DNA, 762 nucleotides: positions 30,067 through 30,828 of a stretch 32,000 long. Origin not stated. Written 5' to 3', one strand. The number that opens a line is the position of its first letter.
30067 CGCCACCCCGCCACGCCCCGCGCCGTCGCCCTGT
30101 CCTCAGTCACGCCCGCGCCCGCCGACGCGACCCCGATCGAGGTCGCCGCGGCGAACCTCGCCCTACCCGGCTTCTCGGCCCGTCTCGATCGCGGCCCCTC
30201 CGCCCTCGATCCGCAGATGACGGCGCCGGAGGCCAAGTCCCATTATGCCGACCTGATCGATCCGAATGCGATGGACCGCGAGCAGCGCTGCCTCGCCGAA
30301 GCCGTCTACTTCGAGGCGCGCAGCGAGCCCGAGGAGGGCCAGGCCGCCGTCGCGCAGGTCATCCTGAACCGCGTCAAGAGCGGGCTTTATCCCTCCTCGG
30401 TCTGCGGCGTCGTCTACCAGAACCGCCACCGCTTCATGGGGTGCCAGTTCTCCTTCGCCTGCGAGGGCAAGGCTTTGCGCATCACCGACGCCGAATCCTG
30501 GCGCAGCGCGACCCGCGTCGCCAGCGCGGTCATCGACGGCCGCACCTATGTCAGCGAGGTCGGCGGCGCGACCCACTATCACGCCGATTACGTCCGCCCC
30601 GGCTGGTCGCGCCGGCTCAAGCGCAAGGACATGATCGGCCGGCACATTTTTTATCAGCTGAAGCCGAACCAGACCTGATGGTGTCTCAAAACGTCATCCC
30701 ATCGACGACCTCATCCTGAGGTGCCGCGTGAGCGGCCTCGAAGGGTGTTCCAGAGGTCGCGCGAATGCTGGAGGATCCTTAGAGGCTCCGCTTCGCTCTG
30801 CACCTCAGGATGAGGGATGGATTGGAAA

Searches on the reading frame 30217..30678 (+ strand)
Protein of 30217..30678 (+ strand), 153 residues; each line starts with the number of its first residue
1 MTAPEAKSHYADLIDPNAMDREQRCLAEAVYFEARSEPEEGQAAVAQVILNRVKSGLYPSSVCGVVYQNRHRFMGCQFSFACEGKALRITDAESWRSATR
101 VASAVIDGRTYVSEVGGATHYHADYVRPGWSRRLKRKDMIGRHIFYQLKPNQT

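Call 57: search_protein_families(library=pfam, proteins=[window:30217-30678:+], max_evalue=0.001)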
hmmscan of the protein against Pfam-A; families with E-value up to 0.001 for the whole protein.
window:30217-30678:+ (153 aa): 1 family
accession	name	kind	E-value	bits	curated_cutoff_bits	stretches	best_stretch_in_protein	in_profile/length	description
PF07486.17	Hydrolase_2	-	4.1e-27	95.2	27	1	36-146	1-100/100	Cell Wall Hydrolase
